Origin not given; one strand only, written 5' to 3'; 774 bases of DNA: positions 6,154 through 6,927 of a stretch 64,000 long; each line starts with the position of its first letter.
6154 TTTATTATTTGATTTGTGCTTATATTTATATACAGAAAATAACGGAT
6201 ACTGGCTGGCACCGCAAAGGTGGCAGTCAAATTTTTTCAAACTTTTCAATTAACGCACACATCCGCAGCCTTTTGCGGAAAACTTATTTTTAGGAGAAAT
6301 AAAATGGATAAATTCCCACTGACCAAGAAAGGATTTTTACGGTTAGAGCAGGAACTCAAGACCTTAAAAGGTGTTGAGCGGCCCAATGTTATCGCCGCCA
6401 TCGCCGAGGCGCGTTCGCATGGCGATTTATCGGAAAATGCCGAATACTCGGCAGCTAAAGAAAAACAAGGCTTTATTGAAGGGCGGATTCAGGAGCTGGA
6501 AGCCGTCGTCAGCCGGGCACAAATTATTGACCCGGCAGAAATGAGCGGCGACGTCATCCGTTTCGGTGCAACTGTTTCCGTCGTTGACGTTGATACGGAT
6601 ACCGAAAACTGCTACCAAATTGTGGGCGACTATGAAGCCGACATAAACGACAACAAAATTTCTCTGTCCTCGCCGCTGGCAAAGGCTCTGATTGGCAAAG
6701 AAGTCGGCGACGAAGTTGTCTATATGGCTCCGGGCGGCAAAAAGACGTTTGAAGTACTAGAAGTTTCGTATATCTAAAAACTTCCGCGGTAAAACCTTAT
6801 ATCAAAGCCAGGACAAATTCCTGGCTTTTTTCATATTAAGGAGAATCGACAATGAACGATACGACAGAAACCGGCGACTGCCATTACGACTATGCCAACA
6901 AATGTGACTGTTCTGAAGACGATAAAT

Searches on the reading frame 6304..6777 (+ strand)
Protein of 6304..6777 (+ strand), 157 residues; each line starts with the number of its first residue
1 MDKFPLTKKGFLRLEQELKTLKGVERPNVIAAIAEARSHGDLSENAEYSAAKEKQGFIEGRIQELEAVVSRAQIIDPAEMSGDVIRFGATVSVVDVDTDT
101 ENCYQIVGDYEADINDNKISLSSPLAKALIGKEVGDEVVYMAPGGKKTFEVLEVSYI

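Call 8: find_encoding_contigs(protein=window:6304-6777:+, flank=3000, max_places=10)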
Protein window:6304-6777:+ (157 aa): 24 contigs read that carry it; 10 places shown.
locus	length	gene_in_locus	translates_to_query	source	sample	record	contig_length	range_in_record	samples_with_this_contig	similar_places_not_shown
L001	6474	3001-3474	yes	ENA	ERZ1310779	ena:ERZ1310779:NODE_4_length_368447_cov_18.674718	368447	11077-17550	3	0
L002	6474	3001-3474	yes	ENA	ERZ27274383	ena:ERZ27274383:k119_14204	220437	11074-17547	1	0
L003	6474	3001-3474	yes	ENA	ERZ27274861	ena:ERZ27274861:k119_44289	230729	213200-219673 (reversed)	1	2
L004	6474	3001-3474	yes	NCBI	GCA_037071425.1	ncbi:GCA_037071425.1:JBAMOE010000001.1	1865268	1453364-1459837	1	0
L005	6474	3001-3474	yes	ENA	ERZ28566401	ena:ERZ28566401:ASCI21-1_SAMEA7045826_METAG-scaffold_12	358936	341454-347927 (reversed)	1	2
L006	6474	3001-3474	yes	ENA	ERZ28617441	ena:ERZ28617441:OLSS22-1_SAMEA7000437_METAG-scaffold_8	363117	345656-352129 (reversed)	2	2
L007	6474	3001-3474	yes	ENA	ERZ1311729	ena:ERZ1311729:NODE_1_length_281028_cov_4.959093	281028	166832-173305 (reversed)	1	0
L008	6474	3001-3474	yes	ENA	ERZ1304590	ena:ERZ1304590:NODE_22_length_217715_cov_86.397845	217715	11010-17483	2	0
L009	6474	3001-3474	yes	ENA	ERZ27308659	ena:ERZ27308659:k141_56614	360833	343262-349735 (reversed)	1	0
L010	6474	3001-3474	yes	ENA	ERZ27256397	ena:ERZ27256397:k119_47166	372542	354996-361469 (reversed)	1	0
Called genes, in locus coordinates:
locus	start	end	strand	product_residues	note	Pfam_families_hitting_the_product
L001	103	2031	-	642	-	PF25225:DUF7843, PF13387:Lnb_N, PF25222:DUF7840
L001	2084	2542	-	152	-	PF11220:DUF3015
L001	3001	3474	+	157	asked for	PF03449:GreA_GreB_N, PF01272:GreA_GreB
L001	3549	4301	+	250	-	PF00578:AhpC-TSA, PF08534:Redoxin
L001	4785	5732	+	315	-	PF08878:HamA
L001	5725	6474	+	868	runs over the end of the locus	PF00270:DEAD, PF00271:Helicase_C (faint), PF04851:ResIII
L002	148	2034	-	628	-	PF25225:DUF7843, PF13387:Lnb_N, PF25222:DUF7840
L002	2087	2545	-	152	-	PF11220:DUF3015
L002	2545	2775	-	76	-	-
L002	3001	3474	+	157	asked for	PF03449:GreA_GreB_N, PF01272:GreA_GreB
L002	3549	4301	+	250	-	PF00578:AhpC-TSA, PF08534:Redoxin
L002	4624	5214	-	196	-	PF14512:TM1586_NiRdase (faint), PF00881:Nitroreductase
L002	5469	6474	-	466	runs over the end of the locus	PF13576:Pentapeptide_3 (faint), PF00805:Pentapeptide (weak), PF13599:Pentapeptide_4 (weak), PF25296:Decapeptide (faint), PF00805:Pentapeptide, PF13599:Pentapeptide_4 (weak), PF00805:Pentapeptide (weak)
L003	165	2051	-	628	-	PF25225:DUF7843, PF13387:Lnb_N, PF25222:DUF7840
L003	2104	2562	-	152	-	PF11220:DUF3015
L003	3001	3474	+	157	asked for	PF03449:GreA_GreB_N, PF01272:GreA_GreB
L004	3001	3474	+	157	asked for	PF03449:GreA_GreB_N, PF01272:GreA_GreB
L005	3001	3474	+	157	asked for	PF03449:GreA_GreB_N, PF01272:GreA_GreB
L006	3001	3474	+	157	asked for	PF03449:GreA_GreB_N, PF01272:GreA_GreB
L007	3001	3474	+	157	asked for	PF03449:GreA_GreB_N, PF01272:GreA_GreB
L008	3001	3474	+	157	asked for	PF03449:GreA_GreB_N, PF01272:GreA_GreB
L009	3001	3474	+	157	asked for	PF03449:GreA_GreB_N, PF01272:GreA_GreB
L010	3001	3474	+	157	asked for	PF03449:GreA_GreB_N, PF01272:GreA_GreB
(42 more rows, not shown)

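Call 12: find_related_loci(query=window:6304-6774:+, collection=genome_contigs, flank=2500)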
Query window:6304-6774:+ (157 aa) in genome_contigs; peptide patterns used: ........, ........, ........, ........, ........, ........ (x = any residue, [..] = any of these).
600 stretches matched a pattern (row limit reached: there are more); 599 encode a relative of the query (tblastn E <= 1e-3); the best 80 are kept; 80 distinct loci.
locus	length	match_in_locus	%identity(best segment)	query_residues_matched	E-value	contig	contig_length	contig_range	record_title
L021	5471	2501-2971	90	1-157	3e-93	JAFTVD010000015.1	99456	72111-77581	MAG: Alphaproteobacteria bacterium isolate RGIG4178 Roe_deer_Colon-2__c1504, whole genome shotgun sequence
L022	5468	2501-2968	81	1-156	1e-81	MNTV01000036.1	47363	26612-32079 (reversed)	MAG: Azospirillum sp. 51_20 Ley3_66761_scaffold_862, whole genome shotgun sequence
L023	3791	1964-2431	78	1-156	1e-80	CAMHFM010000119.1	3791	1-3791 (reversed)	MAG: uncultured Azospirillum sp. isolate SRR11784282_bin.67_metaWRAP_v1.3_MAG genome assembly, contig: ERZ12202942.33496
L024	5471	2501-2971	74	1-157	6e-76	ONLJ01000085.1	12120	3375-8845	uncultured Rhodospirillaceae bacterium isolate RUG410 genome assembly, contig: k87_39169114, whole genome shotgun sequen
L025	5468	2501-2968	65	1-157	3e-64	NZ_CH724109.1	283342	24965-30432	Oceanicola granulosus HTCC2516 scf_1099521380032, whole genome shotgun sequence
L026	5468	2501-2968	62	2-157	9e-64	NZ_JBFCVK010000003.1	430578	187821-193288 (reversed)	Aquibaculum sediminis strain EGI_FJ10229 NODE_3_length_430578_cov_393.089038, whole genome shotgun sequence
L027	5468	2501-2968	63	1-156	3e-63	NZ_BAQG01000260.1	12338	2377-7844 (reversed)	Gluconacetobacter azotocaptans DSM 13594, whole genome shotgun sequence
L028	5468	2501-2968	62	1-156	3e-63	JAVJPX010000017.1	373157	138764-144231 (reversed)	MAG: Oceanicaulis sp. isolate E1-EBD-16 k141_12780, whole genome shotgun sequence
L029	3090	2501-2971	61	1-157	5e-63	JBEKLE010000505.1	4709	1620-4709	MAG: Rhodopila sp. isolate SPRUCE 363 SPRUCE_363_505, whole genome shotgun sequence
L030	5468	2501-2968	60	1-156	4e-62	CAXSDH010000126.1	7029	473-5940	MAG: uncultured Acetobacteraceae bacterium isolate private_X16_metawrap_bin.6 genome assembly, contig: private_X16_metaw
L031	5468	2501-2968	60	1-156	9e-62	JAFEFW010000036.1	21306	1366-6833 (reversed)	MAG: Proteobacteria bacterium isolate SZAS TMP-3 LIN-669__36__length-21306, whole genome shotgun sequence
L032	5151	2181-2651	59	1-157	6e-61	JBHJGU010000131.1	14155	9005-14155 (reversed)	MAG: Maricaulaceae bacterium isolate sb_S7C1165 S7Ck141_534258, whole genome shotgun sequence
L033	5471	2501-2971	62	1-157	8e-61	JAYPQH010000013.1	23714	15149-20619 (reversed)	MAG: Alphaproteobacteria bacterium isolate SD3109_NP_concoct_bins.tsv.235 contig_17391_pilon, whole genome shotgun seque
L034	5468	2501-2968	60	1-156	8e-61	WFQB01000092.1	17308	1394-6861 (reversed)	MAG: Parvularculaceae bacterium isolate S012_90 k151_220521, whole genome shotgun sequence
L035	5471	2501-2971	62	1-157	8e-61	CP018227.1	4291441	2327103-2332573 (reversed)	Kordiimonadales bacterium IMCC3096 chromosome, complete genome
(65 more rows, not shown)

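Call 33: list_cluster_members(proteins=[window:6304-6774:+, window:5393-5848:-])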
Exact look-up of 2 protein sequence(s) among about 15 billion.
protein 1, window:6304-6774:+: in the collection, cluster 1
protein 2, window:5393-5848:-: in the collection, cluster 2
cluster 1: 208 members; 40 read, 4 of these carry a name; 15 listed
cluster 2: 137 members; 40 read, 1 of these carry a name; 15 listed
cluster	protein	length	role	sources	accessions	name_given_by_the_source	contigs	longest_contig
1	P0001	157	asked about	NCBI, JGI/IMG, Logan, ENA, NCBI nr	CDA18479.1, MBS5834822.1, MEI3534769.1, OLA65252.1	MAG: transcription elongation factor GreA [Alphaproteobacteria bacterium] | transcription elongation factor GreA | transcription elongation factor GreA [Acetobacter sp.]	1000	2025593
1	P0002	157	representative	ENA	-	-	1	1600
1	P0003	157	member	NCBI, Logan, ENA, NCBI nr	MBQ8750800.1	MAG: transcription elongation factor GreA [Alphaproteobacteria bacterium] | transcription elongation factor GreA [Alphaproteobacteria bacterium]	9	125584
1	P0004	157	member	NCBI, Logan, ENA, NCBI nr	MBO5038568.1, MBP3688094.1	MAG: transcription elongation factor GreA [Alphaproteobacteria bacterium] | transcription elongation factor GreA [Alphaproteobacteria bacterium]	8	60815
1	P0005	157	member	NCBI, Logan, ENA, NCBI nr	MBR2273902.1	MAG: transcription elongation factor GreA [Alphaproteobacteria bacterium] | transcription elongation factor GreA [Alphaproteobacteria bacterium]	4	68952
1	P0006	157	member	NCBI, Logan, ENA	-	-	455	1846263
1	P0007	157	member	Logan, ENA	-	-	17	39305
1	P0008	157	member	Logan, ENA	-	-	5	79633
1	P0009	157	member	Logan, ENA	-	-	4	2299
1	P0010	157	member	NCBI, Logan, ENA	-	-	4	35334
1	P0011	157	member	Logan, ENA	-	-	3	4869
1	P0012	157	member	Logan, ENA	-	-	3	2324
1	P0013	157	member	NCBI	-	-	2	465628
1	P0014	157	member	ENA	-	-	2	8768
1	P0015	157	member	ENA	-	-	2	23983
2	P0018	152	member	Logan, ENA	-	-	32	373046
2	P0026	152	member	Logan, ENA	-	-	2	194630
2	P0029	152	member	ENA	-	-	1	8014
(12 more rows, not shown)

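Call 35: find_encoding_contigs(protein=P0008, flank=1500, max_places=5)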
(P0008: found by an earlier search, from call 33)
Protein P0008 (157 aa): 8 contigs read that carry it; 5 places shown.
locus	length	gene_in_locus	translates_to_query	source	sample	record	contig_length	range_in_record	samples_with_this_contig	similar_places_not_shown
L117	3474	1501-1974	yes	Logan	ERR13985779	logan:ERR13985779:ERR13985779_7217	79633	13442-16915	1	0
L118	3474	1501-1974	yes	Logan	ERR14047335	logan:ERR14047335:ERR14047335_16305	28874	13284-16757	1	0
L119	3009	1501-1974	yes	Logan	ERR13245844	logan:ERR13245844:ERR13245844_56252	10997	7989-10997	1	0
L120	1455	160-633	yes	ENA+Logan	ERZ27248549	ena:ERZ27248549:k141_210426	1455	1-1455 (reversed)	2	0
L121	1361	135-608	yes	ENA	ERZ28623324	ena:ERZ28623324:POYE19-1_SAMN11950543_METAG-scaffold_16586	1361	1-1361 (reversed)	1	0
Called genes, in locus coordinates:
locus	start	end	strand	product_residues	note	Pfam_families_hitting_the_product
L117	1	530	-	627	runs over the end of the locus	PF25225:DUF7843, PF13387:Lnb_N, PF25224:DUF7842 (faint), PF25222:DUF7840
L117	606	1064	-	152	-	PF11220:DUF3015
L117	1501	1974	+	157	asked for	PF03449:GreA_GreB_N, PF01272:GreA_GreB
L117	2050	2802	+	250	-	PF00578:AhpC-TSA, PF08534:Redoxin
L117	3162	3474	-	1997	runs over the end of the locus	PF00270:DEAD, PF04851:ResIII (weak), PF27116:YjiV_N, PF00271:Helicase_C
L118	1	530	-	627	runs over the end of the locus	PF25225:DUF7843, PF13387:Lnb_N, PF25224:DUF7842 (faint), PF25222:DUF7840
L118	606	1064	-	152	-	PF11220:DUF3015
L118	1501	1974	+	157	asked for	PF03449:GreA_GreB_N, PF01272:GreA_GreB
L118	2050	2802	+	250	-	PF00578:AhpC-TSA, PF08534:Redoxin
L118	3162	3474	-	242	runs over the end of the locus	-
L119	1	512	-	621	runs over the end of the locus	PF25225:DUF7843, PF13387:Lnb_N, PF25224:DUF7842 (faint), PF25222:DUF7840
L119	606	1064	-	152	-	PF11220:DUF3015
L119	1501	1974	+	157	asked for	PF03449:GreA_GreB_N, PF01272:GreA_GreB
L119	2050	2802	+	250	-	PF00578:AhpC-TSA, PF08534:Redoxin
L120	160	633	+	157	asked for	PF03449:GreA_GreB_N, PF01272:GreA_GreB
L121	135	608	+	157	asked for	PF03449:GreA_GreB_N, PF01272:GreA_GreB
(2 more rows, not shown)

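Call 36: find_encoding_contigs(protein=P0015, flank=1500, max_places=4)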
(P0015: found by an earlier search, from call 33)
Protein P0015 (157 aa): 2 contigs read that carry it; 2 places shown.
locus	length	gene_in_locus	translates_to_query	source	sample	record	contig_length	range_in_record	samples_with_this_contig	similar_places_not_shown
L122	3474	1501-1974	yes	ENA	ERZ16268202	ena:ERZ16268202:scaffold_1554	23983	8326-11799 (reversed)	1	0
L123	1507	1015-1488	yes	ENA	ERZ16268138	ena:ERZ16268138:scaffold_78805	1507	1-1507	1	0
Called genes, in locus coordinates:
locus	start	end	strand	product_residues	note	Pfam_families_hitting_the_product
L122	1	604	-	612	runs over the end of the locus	PF25225:DUF7843, PF13387:Lnb_N, PF25224:DUF7842 (weak), PF25222:DUF7840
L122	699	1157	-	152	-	PF11220:DUF3015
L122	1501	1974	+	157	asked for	PF03449:GreA_GreB_N, PF01272:GreA_GreB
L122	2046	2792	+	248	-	PF00578:AhpC-TSA, PF08534:Redoxin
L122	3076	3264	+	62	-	PF04342:DMT_6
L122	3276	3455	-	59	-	-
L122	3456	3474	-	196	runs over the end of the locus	PF14512:TM1586_NiRdase (faint), PF00881:Nitroreductase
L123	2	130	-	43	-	?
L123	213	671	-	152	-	PF11220:DUF3015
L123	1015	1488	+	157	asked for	PF03449:GreA_GreB_N, PF01272:GreA_GreB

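Call 40: find_encoding_contigs(protein=P0014, flank=1500, max_places=4)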
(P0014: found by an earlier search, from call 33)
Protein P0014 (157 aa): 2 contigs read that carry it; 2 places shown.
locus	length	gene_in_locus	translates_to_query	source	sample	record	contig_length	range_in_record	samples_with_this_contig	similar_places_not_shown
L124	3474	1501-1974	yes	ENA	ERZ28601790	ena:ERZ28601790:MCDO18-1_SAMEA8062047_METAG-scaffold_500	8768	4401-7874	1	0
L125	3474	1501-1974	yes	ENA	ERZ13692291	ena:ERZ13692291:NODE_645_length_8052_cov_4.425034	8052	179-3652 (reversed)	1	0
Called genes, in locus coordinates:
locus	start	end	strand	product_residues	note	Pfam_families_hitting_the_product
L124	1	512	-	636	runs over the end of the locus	PF25225:DUF7843, PF13387:Lnb_N, PF25224:DUF7842 (weak), PF25222:DUF7840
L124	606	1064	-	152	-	PF11220:DUF3015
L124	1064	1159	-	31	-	-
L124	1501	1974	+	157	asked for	PF03449:GreA_GreB_N, PF01272:GreA_GreB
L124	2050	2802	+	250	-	PF00578:AhpC-TSA, PF08534:Redoxin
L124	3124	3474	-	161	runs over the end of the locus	PF00881:Nitroreductase, PF14512:TM1586_NiRdase (faint)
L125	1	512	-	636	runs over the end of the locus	PF25225:DUF7843, PF13387:Lnb_N, PF25224:DUF7842 (weak), PF25222:DUF7840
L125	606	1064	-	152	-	PF11220:DUF3015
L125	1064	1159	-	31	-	-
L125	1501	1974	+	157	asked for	PF03449:GreA_GreB_N, PF01272:GreA_GreB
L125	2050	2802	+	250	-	PF00578:AhpC-TSA, PF08534:Redoxin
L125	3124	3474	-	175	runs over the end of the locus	?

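Call 41: find_encoding_contigs(protein=P0005, flank=1500, max_places=3)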
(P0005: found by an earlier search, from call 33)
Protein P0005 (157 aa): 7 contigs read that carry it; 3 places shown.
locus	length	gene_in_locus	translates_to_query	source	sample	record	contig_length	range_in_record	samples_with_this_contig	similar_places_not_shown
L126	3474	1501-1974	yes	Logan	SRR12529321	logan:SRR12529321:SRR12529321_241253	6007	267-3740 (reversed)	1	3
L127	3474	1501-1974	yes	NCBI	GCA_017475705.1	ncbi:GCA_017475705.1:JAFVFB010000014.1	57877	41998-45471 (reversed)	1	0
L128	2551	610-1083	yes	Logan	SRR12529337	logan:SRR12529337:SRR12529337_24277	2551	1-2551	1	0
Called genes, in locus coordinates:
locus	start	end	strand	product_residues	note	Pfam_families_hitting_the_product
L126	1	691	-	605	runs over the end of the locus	PF25225:DUF7843, PF13387:Lnb_N, PF25224:DUF7842, PF25222:DUF7840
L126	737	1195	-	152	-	PF11220:DUF3015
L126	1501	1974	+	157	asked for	PF03449:GreA_GreB_N, PF01272:GreA_GreB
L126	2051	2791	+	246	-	PF00578:AhpC-TSA, PF08534:Redoxin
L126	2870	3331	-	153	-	PF03938:OmpH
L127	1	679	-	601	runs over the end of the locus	PF25225:DUF7843, PF13387:Lnb_N, PF25224:DUF7842, PF25222:DUF7840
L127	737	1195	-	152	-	PF11220:DUF3015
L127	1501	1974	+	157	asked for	PF03449:GreA_GreB_N, PF01272:GreA_GreB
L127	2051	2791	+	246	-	PF00578:AhpC-TSA, PF08534:Redoxin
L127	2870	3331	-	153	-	PF03938:OmpH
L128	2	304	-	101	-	?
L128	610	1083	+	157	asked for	PF03449:GreA_GreB_N, PF01272:GreA_GreB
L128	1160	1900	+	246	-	PF00578:AhpC-TSA, PF08534:Redoxin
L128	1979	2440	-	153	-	PF03938:OmpH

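Call 42: find_encoding_contigs(protein=P0026, flank=1500, max_places=4)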
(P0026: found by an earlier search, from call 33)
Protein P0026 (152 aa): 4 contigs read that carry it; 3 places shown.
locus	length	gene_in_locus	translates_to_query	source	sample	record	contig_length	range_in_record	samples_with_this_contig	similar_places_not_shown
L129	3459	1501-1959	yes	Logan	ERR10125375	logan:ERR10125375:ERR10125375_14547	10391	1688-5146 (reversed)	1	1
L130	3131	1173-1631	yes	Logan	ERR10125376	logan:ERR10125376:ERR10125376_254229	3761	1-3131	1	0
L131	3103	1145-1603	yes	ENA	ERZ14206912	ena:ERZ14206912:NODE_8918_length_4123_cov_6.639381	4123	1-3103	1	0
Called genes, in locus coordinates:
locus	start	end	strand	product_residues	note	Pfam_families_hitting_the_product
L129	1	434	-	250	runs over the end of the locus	PF00578:AhpC-TSA, PF08534:Redoxin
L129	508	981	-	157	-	PF03449:GreA_GreB_N, PF01272:GreA_GreB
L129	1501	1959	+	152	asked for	PF11220:DUF3015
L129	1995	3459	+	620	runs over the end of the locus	PF25225:DUF7843, PF13387:Lnb_N, PF25224:DUF7842 (faint), PF25222:DUF7840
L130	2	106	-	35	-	?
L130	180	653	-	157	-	PF03449:GreA_GreB_N, PF01272:GreA_GreB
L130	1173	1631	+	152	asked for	PF11220:DUF3015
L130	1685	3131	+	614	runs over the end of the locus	PF25225:DUF7843, PF13387:Lnb_N, PF25224:DUF7842 (faint), PF25222:DUF7840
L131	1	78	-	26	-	?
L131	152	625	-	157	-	PF03449:GreA_GreB_N, PF01272:GreA_GreB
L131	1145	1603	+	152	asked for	PF11220:DUF3015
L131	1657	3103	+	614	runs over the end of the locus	PF25225:DUF7843, PF13387:Lnb_N, PF25224:DUF7842 (faint), PF25222:DUF7840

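Call 57: find_encoding_contigs(protein=P0006, flank=1200, max_places=10)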
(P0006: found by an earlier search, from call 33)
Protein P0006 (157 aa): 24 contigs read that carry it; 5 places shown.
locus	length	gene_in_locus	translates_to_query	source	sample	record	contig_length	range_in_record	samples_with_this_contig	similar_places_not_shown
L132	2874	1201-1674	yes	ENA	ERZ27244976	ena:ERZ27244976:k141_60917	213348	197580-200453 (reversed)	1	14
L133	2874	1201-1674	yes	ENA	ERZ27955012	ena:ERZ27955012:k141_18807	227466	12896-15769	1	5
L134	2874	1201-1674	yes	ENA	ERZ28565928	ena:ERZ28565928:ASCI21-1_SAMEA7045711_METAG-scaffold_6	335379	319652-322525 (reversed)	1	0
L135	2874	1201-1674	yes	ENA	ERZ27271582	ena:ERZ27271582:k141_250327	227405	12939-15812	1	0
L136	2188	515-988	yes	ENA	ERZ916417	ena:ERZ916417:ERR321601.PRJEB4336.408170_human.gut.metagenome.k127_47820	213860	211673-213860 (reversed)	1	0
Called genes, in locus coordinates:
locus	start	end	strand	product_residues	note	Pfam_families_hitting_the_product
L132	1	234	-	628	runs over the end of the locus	PF25225:DUF7843, PF13387:Lnb_N, PF25222:DUF7840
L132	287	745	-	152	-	PF11220:DUF3015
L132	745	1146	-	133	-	-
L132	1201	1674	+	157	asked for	PF03449:GreA_GreB_N, PF01272:GreA_GreB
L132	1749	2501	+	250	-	PF00578:AhpC-TSA, PF08534:Redoxin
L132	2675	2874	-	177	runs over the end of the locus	-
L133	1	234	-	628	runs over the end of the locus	PF25225:DUF7843, PF13387:Lnb_N, PF25222:DUF7840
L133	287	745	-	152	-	PF11220:DUF3015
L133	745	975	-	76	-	-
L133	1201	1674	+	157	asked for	PF03449:GreA_GreB_N, PF01272:GreA_GreB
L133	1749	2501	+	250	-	PF00578:AhpC-TSA, PF08534:Redoxin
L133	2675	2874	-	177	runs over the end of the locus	-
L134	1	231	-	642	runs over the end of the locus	PF25225:DUF7843, PF13387:Lnb_N, PF25222:DUF7840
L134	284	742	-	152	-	PF11220:DUF3015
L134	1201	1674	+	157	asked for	PF03449:GreA_GreB_N, PF01272:GreA_GreB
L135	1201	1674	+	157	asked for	PF03449:GreA_GreB_N, PF01272:GreA_GreB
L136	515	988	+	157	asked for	PF03449:GreA_GreB_N, PF01272:GreA_GreB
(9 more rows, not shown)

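Call 58: find_encoding_contigs(protein=P0029, flank=1200, max_places=4)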
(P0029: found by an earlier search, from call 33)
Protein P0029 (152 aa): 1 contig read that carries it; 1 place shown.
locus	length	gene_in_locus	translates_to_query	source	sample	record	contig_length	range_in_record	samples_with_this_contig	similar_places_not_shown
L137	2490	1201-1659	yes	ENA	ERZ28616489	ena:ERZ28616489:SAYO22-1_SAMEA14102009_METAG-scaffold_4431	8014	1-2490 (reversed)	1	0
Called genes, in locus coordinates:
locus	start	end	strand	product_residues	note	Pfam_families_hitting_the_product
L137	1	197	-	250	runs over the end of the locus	PF00578:AhpC-TSA, PF08534:Redoxin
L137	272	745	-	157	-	PF03449:GreA_GreB_N, PF01272:GreA_GreB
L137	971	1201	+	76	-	-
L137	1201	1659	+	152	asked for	PF11220:DUF3015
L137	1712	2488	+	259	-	?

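Call 59: find_encoding_contigs(protein=P0018, flank=1200, max_places=10)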
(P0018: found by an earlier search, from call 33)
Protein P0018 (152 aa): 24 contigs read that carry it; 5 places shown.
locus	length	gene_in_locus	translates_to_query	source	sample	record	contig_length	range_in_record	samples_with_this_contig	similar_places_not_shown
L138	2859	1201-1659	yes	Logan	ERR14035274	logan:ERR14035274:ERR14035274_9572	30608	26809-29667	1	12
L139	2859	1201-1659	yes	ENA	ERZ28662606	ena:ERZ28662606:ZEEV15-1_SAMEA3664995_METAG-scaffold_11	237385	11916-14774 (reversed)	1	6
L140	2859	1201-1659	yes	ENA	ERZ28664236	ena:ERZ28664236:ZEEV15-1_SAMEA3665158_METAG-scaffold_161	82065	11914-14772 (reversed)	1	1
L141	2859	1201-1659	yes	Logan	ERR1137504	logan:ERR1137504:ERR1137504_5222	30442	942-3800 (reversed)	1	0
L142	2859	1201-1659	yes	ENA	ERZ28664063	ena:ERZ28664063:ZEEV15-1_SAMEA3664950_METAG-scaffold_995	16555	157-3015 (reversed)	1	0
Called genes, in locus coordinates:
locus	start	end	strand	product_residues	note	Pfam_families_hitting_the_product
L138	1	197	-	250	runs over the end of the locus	PF00578:AhpC-TSA, PF08534:Redoxin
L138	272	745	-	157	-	PF03449:GreA_GreB_N, PF01272:GreA_GreB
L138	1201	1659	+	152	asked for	PF11220:DUF3015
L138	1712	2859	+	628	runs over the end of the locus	PF25225:DUF7843, PF13387:Lnb_N, PF25222:DUF7840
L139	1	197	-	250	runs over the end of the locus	PF00578:AhpC-TSA, PF08534:Redoxin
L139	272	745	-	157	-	PF03449:GreA_GreB_N, PF01272:GreA_GreB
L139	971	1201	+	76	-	-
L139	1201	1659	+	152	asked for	PF11220:DUF3015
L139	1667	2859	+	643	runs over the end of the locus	PF25225:DUF7843, PF13387:Lnb_N, PF25222:DUF7840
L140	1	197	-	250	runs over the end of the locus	PF00578:AhpC-TSA, PF08534:Redoxin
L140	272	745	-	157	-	PF03449:GreA_GreB_N, PF01272:GreA_GreB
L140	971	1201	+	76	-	-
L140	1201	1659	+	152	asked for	PF11220:DUF3015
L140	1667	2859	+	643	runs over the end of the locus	PF25225:DUF7843, PF13387:Lnb_N, PF25222:DUF7840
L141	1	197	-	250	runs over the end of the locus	PF00578:AhpC-TSA, PF08534:Redoxin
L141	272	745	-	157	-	PF03449:GreA_GreB_N, PF01272:GreA_GreB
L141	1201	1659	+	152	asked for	PF11220:DUF3015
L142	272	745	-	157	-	PF03449:GreA_GreB_N, PF01272:GreA_GreB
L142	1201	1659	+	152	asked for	PF11220:DUF3015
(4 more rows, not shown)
